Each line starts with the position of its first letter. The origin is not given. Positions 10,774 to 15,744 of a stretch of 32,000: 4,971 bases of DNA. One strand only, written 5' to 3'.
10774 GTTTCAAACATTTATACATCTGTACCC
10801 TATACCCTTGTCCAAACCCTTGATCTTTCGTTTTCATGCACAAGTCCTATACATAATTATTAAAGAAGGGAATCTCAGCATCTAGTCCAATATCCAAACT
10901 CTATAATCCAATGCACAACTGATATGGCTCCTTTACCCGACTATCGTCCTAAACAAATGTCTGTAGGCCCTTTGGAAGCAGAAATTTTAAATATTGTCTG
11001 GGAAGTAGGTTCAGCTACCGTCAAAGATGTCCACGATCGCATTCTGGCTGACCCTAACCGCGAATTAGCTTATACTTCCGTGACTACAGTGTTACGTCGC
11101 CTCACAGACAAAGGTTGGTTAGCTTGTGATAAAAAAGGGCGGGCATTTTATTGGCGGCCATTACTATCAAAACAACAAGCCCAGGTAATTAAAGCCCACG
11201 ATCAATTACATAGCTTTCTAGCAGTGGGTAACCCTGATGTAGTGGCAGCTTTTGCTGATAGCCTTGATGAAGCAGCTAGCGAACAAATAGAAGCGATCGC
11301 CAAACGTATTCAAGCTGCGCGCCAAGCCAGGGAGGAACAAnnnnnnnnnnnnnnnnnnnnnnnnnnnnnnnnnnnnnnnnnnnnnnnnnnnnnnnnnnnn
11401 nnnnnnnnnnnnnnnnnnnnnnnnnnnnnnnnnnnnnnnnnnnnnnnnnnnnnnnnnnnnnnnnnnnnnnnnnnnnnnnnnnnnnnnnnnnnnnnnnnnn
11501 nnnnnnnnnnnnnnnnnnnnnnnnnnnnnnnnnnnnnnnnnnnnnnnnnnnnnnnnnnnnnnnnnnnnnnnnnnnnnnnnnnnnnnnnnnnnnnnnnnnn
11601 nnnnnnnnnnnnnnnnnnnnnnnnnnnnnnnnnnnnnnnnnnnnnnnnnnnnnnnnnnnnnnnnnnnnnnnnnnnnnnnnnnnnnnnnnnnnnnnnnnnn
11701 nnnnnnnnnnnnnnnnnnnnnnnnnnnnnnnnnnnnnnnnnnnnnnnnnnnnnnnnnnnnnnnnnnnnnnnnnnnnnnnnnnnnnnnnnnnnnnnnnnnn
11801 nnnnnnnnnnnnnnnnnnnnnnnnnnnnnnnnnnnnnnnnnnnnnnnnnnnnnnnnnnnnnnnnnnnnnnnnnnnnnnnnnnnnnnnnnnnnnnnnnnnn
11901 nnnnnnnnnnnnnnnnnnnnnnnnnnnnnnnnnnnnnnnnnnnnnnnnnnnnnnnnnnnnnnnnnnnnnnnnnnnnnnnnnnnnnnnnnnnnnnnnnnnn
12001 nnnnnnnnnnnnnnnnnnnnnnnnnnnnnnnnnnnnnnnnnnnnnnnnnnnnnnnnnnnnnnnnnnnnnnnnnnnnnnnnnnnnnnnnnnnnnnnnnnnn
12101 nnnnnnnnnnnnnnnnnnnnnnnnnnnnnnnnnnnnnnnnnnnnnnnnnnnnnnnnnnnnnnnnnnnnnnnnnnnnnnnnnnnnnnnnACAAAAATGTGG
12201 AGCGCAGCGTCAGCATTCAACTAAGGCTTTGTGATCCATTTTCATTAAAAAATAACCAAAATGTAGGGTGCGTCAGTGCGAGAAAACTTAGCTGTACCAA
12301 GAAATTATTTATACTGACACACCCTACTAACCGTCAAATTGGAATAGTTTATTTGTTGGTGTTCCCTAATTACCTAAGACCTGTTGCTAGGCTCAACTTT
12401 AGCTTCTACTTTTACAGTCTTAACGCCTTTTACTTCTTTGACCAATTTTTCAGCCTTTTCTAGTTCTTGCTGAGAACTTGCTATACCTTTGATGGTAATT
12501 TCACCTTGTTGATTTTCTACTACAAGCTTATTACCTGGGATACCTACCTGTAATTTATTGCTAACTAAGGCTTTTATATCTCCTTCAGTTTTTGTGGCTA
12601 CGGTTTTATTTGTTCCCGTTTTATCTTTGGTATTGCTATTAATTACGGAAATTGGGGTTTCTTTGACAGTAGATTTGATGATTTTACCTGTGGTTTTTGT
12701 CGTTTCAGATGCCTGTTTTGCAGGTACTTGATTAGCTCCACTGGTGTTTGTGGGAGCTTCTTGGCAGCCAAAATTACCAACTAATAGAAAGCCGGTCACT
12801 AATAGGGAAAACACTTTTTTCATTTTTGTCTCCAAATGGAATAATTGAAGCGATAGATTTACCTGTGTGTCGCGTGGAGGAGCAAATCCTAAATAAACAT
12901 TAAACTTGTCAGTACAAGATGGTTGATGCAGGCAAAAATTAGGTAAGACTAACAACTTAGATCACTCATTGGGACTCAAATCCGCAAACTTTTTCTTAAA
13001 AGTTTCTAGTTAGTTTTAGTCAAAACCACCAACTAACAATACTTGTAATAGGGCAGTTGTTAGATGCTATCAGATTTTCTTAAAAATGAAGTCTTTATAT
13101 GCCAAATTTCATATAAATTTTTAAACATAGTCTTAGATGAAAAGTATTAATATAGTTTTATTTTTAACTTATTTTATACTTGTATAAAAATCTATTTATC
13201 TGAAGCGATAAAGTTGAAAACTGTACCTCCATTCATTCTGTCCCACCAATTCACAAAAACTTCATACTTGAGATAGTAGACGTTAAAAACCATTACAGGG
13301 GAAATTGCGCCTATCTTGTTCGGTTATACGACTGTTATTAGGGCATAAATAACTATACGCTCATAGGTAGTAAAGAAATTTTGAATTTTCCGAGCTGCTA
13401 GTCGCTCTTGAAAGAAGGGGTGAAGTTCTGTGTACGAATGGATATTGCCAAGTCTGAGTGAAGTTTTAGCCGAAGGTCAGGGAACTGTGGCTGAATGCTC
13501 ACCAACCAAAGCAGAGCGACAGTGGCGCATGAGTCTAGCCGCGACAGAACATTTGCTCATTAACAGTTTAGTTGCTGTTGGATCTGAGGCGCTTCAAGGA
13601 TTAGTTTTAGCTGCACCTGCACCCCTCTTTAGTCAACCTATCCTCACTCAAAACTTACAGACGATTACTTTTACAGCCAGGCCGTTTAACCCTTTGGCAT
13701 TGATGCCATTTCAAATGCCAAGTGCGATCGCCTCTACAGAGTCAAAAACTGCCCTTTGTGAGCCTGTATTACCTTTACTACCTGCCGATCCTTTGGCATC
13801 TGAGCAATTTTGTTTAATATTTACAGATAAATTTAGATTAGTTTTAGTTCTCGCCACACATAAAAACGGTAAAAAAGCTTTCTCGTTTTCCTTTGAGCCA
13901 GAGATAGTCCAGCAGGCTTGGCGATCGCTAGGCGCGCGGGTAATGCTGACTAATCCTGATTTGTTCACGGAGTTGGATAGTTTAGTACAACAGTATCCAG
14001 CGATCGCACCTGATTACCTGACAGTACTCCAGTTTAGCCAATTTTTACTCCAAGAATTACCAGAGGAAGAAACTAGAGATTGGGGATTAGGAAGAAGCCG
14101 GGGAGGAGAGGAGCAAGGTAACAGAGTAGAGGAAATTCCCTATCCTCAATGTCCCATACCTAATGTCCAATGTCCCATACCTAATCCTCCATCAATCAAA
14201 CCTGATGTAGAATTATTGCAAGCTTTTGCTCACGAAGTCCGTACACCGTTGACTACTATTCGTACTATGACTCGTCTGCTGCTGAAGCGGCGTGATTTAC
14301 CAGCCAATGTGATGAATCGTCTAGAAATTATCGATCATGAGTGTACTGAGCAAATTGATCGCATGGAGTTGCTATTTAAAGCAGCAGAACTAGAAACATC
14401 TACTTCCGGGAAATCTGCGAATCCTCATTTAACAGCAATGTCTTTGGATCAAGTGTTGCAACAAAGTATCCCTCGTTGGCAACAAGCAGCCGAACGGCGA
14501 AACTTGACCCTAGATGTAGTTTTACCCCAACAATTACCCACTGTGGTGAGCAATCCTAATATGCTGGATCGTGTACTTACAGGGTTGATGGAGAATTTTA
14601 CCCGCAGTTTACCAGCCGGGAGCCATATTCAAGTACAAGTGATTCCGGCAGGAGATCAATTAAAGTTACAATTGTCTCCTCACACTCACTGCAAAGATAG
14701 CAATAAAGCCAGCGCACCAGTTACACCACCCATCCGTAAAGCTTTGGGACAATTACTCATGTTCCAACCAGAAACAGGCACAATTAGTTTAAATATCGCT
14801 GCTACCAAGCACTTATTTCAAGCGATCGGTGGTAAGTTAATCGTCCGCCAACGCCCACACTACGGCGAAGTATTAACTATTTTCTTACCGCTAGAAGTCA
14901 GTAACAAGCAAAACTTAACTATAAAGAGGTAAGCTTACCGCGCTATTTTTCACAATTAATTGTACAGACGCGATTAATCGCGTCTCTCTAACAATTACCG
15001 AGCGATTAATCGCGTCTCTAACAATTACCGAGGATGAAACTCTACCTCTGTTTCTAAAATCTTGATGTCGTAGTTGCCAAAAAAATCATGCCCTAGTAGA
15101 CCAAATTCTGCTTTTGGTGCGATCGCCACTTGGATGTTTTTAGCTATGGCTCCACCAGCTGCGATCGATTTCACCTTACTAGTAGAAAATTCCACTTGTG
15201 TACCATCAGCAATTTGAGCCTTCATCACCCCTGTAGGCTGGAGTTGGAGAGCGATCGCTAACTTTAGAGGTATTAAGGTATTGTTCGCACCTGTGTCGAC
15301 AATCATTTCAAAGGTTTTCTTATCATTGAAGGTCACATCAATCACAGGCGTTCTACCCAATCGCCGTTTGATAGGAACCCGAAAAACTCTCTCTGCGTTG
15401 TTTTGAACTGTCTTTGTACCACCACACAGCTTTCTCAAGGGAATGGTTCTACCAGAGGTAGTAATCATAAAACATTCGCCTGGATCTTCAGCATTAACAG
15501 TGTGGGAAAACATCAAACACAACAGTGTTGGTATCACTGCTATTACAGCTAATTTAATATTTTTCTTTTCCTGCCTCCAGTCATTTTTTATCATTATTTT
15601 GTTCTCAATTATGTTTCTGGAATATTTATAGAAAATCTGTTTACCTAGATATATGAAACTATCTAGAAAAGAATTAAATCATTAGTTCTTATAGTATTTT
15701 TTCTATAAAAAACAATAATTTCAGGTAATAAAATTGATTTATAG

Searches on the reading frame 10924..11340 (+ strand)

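Call 76: search_protein_families(library=pfam, proteins=[window:10924-11340:+], max_evalue=0.001)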
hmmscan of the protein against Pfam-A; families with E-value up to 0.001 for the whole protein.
window:10924-11340:+ (139 aa): 1 family
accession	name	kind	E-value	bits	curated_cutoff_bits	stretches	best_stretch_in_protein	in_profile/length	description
PF03965.22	Penicillinase_R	-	1e-30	106.8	22.6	1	15-130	2-114/115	Penicillinase repressor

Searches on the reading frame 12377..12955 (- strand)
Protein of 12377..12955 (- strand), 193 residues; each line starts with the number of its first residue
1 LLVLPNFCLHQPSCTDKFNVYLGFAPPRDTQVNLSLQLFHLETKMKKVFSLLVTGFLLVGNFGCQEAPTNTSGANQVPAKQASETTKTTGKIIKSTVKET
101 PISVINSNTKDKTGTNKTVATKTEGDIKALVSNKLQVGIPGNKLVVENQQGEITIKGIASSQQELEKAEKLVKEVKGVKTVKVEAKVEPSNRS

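Call 76: search_protein_families(library=pfam, proteins=[window:12377-12955:-], max_evalue=0.001)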
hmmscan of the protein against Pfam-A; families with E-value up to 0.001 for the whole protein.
window:12377-12955:- (193 aa): 1 family
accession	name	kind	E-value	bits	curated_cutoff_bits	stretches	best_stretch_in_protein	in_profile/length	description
PF04972.22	BON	-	7.8e-10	39.4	27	1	126-188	4-68/69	BON domain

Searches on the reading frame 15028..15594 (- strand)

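Call 76: search_protein_families(library=pfam, proteins=[window:15028-15594:-], max_evalue=0.001)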
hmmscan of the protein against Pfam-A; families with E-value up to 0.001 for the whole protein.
window:15028-15594:- (189 aa): 4 families
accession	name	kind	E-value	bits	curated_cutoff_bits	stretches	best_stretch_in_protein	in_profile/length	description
PF13975.11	gag-asp_proteas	-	4.1e-16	59.8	28.2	1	85-173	1-91/92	gag-polyprotein putative aspartyl protease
PF13650.11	Asp_protease_2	-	2.5e-14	54.2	24.3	1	85-171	1-90/90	Aspartyl protease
PF00077.25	RVP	-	0.00025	21.7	20.7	1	82-176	4-97/101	Retroviral aspartyl protease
PF20729.2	PE-PGRS_C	-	0.00034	20.5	33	1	73-157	3-88/265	PE-PGRS C-terminal aspartyl peptidase-like domain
